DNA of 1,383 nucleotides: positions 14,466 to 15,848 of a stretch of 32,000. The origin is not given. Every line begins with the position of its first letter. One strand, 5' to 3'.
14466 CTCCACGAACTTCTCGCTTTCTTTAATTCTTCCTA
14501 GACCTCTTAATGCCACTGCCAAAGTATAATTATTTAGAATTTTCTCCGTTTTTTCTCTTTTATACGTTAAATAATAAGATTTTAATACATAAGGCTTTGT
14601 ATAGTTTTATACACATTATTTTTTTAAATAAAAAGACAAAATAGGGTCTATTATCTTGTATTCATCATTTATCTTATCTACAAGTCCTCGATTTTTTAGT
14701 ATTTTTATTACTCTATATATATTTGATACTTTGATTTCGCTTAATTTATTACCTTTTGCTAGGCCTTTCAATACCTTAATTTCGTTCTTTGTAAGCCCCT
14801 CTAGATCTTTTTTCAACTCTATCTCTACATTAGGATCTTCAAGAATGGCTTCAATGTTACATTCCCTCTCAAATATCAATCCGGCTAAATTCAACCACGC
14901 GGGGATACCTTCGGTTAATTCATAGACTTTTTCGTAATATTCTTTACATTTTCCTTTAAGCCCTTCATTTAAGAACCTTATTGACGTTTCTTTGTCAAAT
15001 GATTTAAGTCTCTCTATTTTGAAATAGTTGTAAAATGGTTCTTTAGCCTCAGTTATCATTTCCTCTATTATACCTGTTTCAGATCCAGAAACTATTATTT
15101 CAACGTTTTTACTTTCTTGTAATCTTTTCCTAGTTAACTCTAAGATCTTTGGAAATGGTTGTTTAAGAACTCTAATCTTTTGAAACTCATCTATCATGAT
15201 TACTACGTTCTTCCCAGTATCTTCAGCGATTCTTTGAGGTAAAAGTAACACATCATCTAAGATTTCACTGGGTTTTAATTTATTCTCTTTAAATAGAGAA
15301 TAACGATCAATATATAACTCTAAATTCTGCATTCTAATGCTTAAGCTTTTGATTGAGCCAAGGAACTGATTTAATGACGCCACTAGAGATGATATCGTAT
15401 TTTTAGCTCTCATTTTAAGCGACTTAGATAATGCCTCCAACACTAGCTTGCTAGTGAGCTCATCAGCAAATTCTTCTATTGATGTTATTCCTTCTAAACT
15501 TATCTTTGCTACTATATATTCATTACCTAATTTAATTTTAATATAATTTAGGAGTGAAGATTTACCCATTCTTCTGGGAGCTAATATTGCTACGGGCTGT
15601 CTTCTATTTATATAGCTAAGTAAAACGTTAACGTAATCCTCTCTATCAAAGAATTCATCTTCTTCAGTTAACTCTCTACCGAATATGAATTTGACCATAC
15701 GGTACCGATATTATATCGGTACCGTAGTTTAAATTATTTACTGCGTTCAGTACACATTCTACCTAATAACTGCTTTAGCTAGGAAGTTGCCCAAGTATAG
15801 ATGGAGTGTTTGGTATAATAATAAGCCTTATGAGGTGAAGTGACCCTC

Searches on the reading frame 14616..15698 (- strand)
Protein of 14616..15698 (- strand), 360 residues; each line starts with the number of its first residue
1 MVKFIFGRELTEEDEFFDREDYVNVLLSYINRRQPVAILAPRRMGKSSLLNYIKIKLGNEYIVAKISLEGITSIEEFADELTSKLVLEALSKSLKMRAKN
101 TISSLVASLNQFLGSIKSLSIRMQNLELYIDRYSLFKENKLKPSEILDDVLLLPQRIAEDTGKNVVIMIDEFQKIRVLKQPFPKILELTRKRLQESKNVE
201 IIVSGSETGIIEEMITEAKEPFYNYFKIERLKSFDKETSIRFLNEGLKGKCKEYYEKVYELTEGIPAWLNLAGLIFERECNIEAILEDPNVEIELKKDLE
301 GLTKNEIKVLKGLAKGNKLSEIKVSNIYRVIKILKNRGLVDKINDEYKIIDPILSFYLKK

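Call 23: search_protein_families(library=pfam, proteins=[window:14616-15698:-])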
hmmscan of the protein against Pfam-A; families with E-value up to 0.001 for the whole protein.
window:14616-15698:- (360 aa): 5 families
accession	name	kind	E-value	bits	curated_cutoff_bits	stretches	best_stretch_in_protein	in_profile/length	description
PF01637.24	ATPase_2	-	1.9e-14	54.5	33.2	1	16-269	1-222/225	ATPase domain predominantly from Archaea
PF13173.12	AAA_14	-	2.2e-07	31.4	27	0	148-218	49-110/129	AAA domain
PF13401.12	AAA_22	-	1.2e-06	29.3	27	1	32-207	4-124/130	AAA domain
PF09820.16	AAA-ATPase_like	-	1.6e-05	25.2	26.1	1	15-175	16-152/201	Predicted AAA-ATPase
PF01978.25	TrmB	-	0.00025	21.3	25.6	0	301-352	5-64/68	Sugar-specific transcriptional regulator TrmB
